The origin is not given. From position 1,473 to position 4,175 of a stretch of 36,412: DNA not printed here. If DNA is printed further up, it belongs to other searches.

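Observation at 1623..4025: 800-aa glycine-run, cysteine-rich repeat protein with a prepilin (class III) signal peptide and no pilus machinery nearby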

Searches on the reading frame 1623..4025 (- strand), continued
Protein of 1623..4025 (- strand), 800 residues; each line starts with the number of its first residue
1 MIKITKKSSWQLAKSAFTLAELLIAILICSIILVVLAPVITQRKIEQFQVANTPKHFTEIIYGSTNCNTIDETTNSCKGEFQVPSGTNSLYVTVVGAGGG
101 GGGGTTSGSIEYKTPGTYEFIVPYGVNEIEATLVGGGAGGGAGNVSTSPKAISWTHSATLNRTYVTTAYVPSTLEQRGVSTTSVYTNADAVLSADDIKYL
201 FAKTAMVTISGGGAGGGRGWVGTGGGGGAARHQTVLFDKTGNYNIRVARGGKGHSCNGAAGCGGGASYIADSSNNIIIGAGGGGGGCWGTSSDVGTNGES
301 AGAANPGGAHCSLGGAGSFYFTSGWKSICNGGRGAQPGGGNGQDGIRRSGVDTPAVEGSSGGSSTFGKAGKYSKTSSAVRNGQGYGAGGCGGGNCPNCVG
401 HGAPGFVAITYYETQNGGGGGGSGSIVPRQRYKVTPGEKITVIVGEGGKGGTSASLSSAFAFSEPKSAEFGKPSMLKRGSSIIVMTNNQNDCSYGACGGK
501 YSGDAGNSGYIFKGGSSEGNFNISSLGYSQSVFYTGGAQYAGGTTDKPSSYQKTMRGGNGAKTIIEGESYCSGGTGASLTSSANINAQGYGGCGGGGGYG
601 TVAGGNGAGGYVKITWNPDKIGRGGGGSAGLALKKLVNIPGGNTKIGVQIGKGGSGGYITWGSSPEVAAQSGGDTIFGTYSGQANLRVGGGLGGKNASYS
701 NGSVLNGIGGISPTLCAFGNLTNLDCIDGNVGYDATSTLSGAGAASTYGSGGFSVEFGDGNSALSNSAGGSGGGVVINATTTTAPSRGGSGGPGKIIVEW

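Call 21: find_related_loci(query=A1, collection=genome_contigs, flank=8000)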
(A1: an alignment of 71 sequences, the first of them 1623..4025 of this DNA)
Query A1 (800 aa) in genome_contigs; peptide patterns used: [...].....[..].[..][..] (x = any residue, [..] = any of these).
386 stretches matched a pattern; 185 encode a relative of the query (tblastn E <= 1e-3); the best 80 are kept; 79 distinct loci.
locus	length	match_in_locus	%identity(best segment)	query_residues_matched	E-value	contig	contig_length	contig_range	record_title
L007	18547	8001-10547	39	16-800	4e-71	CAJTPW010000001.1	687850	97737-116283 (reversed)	TPA_asm: uncultured Vampirovibrio sp. isolate MGBC110388 genome assembly, contig: MGBC110388.1, whole genome shotgun seq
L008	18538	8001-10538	38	14-800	2e-71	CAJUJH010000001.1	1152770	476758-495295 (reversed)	TPA_asm: Candidatus Gastranaerophilales bacterium isolate MGBC142924 genome assembly, contig: MGBC142924.1, whole genome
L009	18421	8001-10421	39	1-773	3e-65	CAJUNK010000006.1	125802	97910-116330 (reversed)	TPA_asm: Candidatus Gastranaerophilales bacterium isolate MGBC162268 genome assembly, contig: MGBC162268.6, whole genome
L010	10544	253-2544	40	9-735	4e-64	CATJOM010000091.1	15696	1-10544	MAG: uncultured Candidatus Melainabacteria bacterium isolate iMGMC-526_1678881716 genome assembly, contig: MegahitA5_419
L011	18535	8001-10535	39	16-800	1e-48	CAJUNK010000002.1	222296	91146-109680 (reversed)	TPA_asm: Candidatus Gastranaerophilales bacterium isolate MGBC162268 genome assembly, contig: MGBC162268.2, whole genome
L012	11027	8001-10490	36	2-800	2e-44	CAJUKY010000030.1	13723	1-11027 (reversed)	TPA_asm: Candidatus Gastranaerophilales bacterium isolate MGBC157385 genome assembly, contig: MGBC157385.30, whole genom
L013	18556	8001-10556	36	16-800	4e-38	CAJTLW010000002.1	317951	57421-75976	TPA_asm: uncultured Vampirovibrio sp. isolate MGBC104636 genome assembly, contig: MGBC104636.2, whole genome shotgun seq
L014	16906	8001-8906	42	2-270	3e-28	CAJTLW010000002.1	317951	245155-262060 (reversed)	TPA_asm: uncultured Vampirovibrio sp. isolate MGBC104636 genome assembly, contig: MGBC104636.2, whole genome shotgun seq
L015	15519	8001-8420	45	11-134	1e-18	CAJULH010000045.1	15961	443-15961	TPA_asm: Candidatus Gastranaerophilales bacterium isolate MGBC161128 genome assembly, contig: MGBC161128.45, whole genom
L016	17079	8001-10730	42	1-800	1e-18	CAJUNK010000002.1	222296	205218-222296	TPA_asm: Candidatus Gastranaerophilales bacterium isolate MGBC162268 genome assembly, contig: MGBC162268.2, whole genome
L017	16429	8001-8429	40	2-134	2e-17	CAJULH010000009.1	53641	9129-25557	TPA_asm: Candidatus Gastranaerophilales bacterium isolate MGBC161128 genome assembly, contig: MGBC161128.9, whole genome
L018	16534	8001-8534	41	2-177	5e-17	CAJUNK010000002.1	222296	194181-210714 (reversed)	TPA_asm: Candidatus Gastranaerophilales bacterium isolate MGBC162268 genome assembly, contig: MGBC162268.2, whole genome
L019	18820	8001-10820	39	2-799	2e-16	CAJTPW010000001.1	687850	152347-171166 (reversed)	TPA_asm: uncultured Vampirovibrio sp. isolate MGBC110388 genome assembly, contig: MGBC110388.1, whole genome shotgun seq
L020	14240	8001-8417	43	11-138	2e-16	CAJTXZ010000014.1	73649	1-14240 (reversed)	TPA_asm: uncultured Vampirovibrio sp. isolate MGBC122484 genome assembly, contig: MGBC122484.14, whole genome shotgun se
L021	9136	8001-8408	39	16-135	3e-16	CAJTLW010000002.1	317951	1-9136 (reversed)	TPA_asm: uncultured Vampirovibrio sp. isolate MGBC104636 genome assembly, contig: MGBC104636.2, whole genome shotgun seq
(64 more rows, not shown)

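Call 25: predict_structure(alignment_id=A1)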
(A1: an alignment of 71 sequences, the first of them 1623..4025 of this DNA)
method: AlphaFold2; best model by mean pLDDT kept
length: 800 residues; sequences in the alignment: 71
mean_pLDDT: 87.9   pTM: 0.74
mean pLDDT of the five models: 87.9, 85.9, 84.5, 83.2, 83.0
residues with pLDDT >= 90: 537; 70-90: 167; 50-70: 71; < 50: 25
segments of 3 or more residues with pLDDT < 50: 1-13, 45-52
pLDDT, mean of each block of 10 residues (from residue 1): 39 58 83 68 46 77 95 95 91 97 96 97 93 96 95 96 96 93 93 93 96 92 92 94 96 87 95 95 86 75 76 63 77 90 75 77 95 90 95 87 97 93 94 94 97 95 96 96 86 85 85 65 79 75 53 84 94 91 88 95 96 95 97 93 89 95 83 91 86 96 94 93 88 97 95 96 96 93 91 96
secondary structure, 60 per line:
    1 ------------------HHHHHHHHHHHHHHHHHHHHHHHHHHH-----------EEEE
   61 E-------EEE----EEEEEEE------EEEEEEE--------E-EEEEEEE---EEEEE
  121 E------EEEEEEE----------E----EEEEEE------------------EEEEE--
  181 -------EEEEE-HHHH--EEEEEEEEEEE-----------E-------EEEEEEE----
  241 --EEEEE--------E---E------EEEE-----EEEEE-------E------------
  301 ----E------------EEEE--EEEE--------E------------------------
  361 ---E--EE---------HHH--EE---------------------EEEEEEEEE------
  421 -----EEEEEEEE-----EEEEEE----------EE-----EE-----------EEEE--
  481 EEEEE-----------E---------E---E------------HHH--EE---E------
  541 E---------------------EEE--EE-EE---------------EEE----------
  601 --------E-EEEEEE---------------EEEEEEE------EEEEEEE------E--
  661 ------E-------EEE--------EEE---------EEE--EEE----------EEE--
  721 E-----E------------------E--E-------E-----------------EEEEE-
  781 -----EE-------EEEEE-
elements in order (helices of 4 or more, strands of 3 or more residues): H19-45 E57-61 E69-71 E76-82 E89-95 E106-112 E116-121 E128-134 E150-155 E174-178 E188-192 H194-197 E200-210 E230-236 E243-247 E267-270 E276-280 E318-321 E324-327 E406-414 E426-433 E439-444 E475-478 E481-485 E563-565 E588-590 E611-616 E632-638 E645-651 E675-677 E686-688 E698-700 E703-705 E716-718 E775-779 E795-799
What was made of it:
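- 3891..3977 (-): Mature N-terminus, residues 17-45: F+1, E+5, S+14, P+22 and a hydrophobic alpha1N-like helix, then ITQRK. The AF2 model has a helix at 19-45 (call 25).
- On Type IV pilin / pseudopilin: The model has a helix at 19-45 only, then a low-confidence linker at 45-52, then the beta-rich/Gly-rich body (call 25).
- Closest known: Modular type IV pilins. Different: Here no globular pilin module is seen between the helix and the cargo (call 25).
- The model has a helix at 19-45 followed by a flexible linker (call 25). The model has pLDDT 87.9 and pTM 0.74 (call 25). The helix is only about 27 residues and runs into a linker and then the glycine-rich body (call 25). The model lacks a pilin globular domain (call 25).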

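Call 28: fold_search(model_id=the predicted structure, library=pdb)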
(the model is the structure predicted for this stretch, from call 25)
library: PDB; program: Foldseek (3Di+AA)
matches with E <= 10: 68; with E <= 0.001: 0
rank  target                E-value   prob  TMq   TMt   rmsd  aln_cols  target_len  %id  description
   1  9d93_Qb               5.3e-03  1.00  0.16  0.45   7.4       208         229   26  Mycobacteriophage Bxb1 tail tip - Composite map and model (released 2024-09-25)
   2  9d93_Qa               5.3e-03  1.00  0.14  0.38   6.9       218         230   22  Mycobacteriophage Bxb1 tail tip - Composite map and model (released 2024-09-25)
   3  7nx3_F                5.3e-03  0.98  0.14  0.32  14.9       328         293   18  Crystal structure of ALK in complex with Fab324 (released 2021-10-27)
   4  7ypx_A                6.4e-03  1.00  0.19  0.53   6.2       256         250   21  Cyanophage Pam3 fiber (released 2022-11-09)
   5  9g5i_B                7.3e-03  0.96  0.14  0.27  13.6       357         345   18  Cryo-EM structure of a 2:1 ALK:ALKAL2 complex obtained after re-processing of EMPIAR-10930 data (released 2025-03-12)
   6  7nx3_A                7.7e-03  0.96  0.14  0.32  14.3       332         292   20  Crystal structure of ALK in complex with Fab324 (released 2021-10-27)
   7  9g5i_A                1.0e-02  0.63  0.12  0.24  21.1       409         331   18  Cryo-EM structure of a 2:1 ALK:ALKAL2 complex obtained after re-processing of EMPIAR-10930 data (released 2025-03-12)
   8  7mzy_A                1.3e-02  0.82  0.13  0.29  19.5       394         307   17  Anaplastic lymphoma kinase (ALK) extracellular fragment of ligand binding region 673-986 (released 2021-11-24)
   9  7n00_A                1.6e-02  0.90  0.14  0.27  13.6       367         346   17  Anaplastic lymphoma kinase (ALK) extracellular fragment of ligand binding region 648-1025 in complex with AUG-alpha (released 2021-11-24)
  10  7nx4                  1.8e-02  0.90  0.13  0.27  14.4       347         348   18  Crystal structure of the TG and EGF-like domains of ALK (released 2021-10-27)
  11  7ls0_C                3.5e-02  0.75  0.12  0.23  13.4       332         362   17  Structure of the Human ALK GRD bound to AUG (released 2021-11-24)
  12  7ls0_D                5.0e-02  0.63  0.12  0.23  13.2       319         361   18  Structure of the Human ALK GRD bound to AUG (released 2021-11-24)
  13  7nwz_E                5.7e-02  0.66  0.13  0.28  14.7       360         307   16  ALK:ALKAL2 complex (released 2021-10-27)
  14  7ls0_B                6.0e-02  0.60  0.11  0.22  12.4       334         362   17  Structure of the Human ALK GRD bound to AUG (released 2021-11-24)
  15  7nwz_A                6.3e-02  0.63  0.12  0.27  13.6       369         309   17  ALK:ALKAL2 complex (released 2021-10-27)
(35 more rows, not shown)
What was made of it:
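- Closest known: ALK/LTK extracellular glycine-rich. Same: A TNF-like beta-sandwich with a polyglycine lattice; 7NX3, 7N00, 7LS0 and 7NX1 are among the top PDB matches (call 28).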

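Call 29: fold_search(model_id=the predicted structure, library=viral)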
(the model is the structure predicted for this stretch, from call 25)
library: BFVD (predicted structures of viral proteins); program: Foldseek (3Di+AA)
matches with E <= 10: 347; with E <= 0.001: 106
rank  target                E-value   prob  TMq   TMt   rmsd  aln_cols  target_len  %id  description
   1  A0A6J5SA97            2.2e-12  1.00  0.15  0.15  39.1       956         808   18  Glycine-rich domain-containing protein [uncultured Caudovirales phage]
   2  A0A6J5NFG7            1.4e-09  1.00  0.15  0.17  33.7       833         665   17  Uncharacterized protein [uncultured Caudovirales phage]
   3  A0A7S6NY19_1          1.4e-08  1.00  0.19  0.15  38.9      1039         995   15  PA14 domain-containing protein [Bathycoccus sp. RCC716 virus 1]
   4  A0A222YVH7            6.4e-08  1.00  0.17  0.21  45.8       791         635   15  Glycine-rich domain-containing protein [Synechococcus phage Bellamy]
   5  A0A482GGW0            1.7e-07  1.00  0.16  0.10   4.7       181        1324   28  Tail fiber repeat protein [Escherichia phage vB_EcoM_Goslar]
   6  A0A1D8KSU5            2.4e-07  0.97  0.13  0.09  26.4       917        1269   13  Phage tail collar domain-containing protein [Synechococcus phage S-WAM2]
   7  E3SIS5                3.5e-07  0.92  0.12  0.12  35.6       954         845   14  Uncharacterized protein [Synechococcus phage S-SM2]
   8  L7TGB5                6.0e-07  1.00  0.12  0.18  28.1       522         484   15  Minor tail protein [Mycobacterium phage Piglet]
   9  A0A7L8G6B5            1.1e-06  1.00  0.16  0.24  10.6       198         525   26  Tail fiber protein [Achromobacter phage Mano]
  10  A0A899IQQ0            3.4e-06  1.00  0.16  0.47   5.7       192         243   26  (no name in the UniProt tables at hand)
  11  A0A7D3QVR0            3.4e-06  1.00  0.14  0.24  42.6       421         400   16  Glycine-rich domain-containing protein [Fadolivirus FV1/VV64]
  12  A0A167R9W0            4.5e-06  1.00  0.14  0.18  28.3       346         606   19  Collagen-like protein [Powai lake megavirus]
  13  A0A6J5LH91            4.9e-06  1.00  0.17  0.44   4.7       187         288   27  Glycine-rich domain-containing protein [uncultured Caudovirales phage]
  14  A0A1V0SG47            8.1e-06  1.00  0.16  0.42   9.3       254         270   22  Glycine-rich domain-containing protein [Hokovirus HKV1]
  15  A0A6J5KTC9            9.8e-06  1.00  0.17  0.48   4.6       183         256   29  Glycine-rich domain-containing protein [uncultured Caudovirales phage]
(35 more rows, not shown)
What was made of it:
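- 106 viral predicted structures match at E < 1e-3, mostly tail fibre or 'glycine-rich domain' proteins (call 29).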

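Call 44: search_solved_structures(query=A1, max_evalue=1, show_alignments=2)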
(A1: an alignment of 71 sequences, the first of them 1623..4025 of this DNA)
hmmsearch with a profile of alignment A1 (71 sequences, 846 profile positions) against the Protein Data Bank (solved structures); distinct sequences matched with E-value up to 1: 3.
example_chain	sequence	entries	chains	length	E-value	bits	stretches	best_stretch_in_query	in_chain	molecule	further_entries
6xxd_A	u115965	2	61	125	0.033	16.3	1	17-123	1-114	PilA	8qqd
3o3x_A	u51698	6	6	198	0.5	12.4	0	726-816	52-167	gp41-5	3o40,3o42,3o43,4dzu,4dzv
9egp_A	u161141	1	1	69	0.96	11.5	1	10-34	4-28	Geopilin domain 1 protein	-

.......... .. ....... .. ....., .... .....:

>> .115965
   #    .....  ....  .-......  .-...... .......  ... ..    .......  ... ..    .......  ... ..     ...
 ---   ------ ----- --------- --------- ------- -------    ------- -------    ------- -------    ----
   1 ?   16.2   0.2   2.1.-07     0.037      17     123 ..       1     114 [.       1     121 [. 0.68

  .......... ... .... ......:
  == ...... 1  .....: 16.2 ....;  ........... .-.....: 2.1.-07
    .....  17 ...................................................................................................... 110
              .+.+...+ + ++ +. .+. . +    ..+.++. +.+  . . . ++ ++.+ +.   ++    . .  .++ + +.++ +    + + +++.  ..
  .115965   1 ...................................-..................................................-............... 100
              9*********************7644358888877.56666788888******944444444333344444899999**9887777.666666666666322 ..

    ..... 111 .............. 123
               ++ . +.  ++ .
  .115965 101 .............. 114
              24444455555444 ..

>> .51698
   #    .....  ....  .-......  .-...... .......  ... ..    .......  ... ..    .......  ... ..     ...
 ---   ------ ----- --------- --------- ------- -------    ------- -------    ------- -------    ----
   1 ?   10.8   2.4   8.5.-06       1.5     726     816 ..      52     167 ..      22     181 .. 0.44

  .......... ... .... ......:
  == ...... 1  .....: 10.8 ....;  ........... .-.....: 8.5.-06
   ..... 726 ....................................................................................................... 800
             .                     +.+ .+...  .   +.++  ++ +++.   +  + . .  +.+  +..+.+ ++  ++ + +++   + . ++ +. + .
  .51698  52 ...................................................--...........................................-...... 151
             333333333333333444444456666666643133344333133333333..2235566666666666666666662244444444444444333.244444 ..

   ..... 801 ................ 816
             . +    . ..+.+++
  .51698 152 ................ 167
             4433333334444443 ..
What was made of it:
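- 3891..3977 (-): The family profile aligns F17 with F1 of mature Thermus PilA, 6xxd (call 44).
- On Type IV pilin / pseudopilin: The only PDB sequence-profile hit is the N-terminal helix of Thermus PilA (E = 0.033, call 44).
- The family profile aligns F17 with F1 of mature Thermus PilA (call 44).
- Tried and rejected: A profile search found only a weak match to a pilin helix (call 44).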

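Call 57: search_protein_families(library=phrogs, proteins=[window:1623-4025:-], max_evalue=0.01)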
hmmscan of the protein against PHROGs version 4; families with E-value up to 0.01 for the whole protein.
window:1623-4025:- (800 aa): 1 family
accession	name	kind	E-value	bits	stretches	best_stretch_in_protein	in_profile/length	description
phrog_863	-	tail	4.8e-08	33.4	2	622-800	443-603/690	tail fiber assembly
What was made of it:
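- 1626..2162 (-): Gly_rich_2 domain 3, residues 622-800, with the conserved Cys716/Cys726 pair. PHROG 863, tail category (call 57).
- A PHROG family of the tail category matches (call 57).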

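Call 62: find_related_loci(query=A1, collection=viral_contigs, flank=5000)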
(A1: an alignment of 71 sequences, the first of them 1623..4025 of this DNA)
Query A1 (800 aa) in viral_contigs; peptide patterns used: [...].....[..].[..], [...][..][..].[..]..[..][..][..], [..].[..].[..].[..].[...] (x = any residue, [..] = any of these).
600 stretches matched a pattern, but none encodes a relative of the query by tblastn (E <= 1e-3).
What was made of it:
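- On Phage tail fibre / receptor-binding protein: A scan of viral contigs found no relative (call 62).
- Closest known: Phage tail-fibre and tail-tip polyglycine-rich domain proteins. Different: This is a cellular gene with no phage context and no relatives in viral contigs (call 62).
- No relative was found in 2.9 million viral contigs (call 62).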

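Call 64: find_encoding_contigs(protein=P0084, flank=10000, max_places=2)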
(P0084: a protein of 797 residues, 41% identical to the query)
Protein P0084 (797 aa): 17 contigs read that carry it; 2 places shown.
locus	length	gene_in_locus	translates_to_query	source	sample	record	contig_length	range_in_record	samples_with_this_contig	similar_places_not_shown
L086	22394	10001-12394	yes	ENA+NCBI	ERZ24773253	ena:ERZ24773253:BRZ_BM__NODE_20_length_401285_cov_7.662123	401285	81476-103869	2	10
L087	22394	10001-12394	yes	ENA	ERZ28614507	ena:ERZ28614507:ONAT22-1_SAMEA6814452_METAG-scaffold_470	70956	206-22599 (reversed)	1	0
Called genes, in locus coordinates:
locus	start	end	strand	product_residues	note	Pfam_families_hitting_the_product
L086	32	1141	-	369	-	PF00437:T2SSE, PF13191:AAA_16 (faint), PF13604:AAA_30 (weak)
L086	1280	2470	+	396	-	PF06123:CreD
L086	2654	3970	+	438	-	PF09992:NAGPA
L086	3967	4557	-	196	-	PF01596:Methyltransf_3, PF08704:GCD14 (weak), PF13847:Methyltransf_31 (weak), PF13578:Methyltransf_24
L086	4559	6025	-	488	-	PF13570:Beta-prop_ACSF4 (faint), PF23414:Beta-prop_EML_2 (faint), PF24807:WD40_CDC20-Fz (faint), PF25174:Beta-prop_THOC3 (faint), PF25171:Beta-prop_WDR36-Utp21_1st (weak)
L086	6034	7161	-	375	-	PF00226:DnaJ, PF01556:DnaJ_C, PF15777:Anti-TRAP (faint), PF27659:CHP02642 (faint), PF00684:DnaJ_CXXCXGXG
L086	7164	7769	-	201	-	PF01025:GrpE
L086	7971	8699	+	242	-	-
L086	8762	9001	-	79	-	-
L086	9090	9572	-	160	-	PF00383:dCMP_cyt_deam_1, PF14437:MafB19-deam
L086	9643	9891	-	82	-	-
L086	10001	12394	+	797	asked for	PF21722:Gly_rich_2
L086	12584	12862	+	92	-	PF13451:zf_Tbcl, PF23477:zf_Tbcl_2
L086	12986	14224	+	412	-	PF00483:NTP_transferase, PF24894:Hexapep_GlmU, PF25084:LbH_EIF2B, PF25087:GMPPB_C (weak), PF25247:LbH_GLGC (weak)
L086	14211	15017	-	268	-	PF01177:Asp_Glu_race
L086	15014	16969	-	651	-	PF11741:AMIN, PF01520:Amidase_3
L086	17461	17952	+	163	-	-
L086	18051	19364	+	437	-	PF07549:Sec_GG (faint), PF21760:SecD_1st, PF22599:SecDF_P1_head, PF00873:ACR_tran, PF02355:SecD_SecF_C, PF03176:MMPL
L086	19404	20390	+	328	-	PF02355:SecD_SecF_C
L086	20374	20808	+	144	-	-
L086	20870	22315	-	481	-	PF00749:tRNA-synt_1c, PF19269:Anticodon_2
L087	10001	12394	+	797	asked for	PF21722:Gly_rich_2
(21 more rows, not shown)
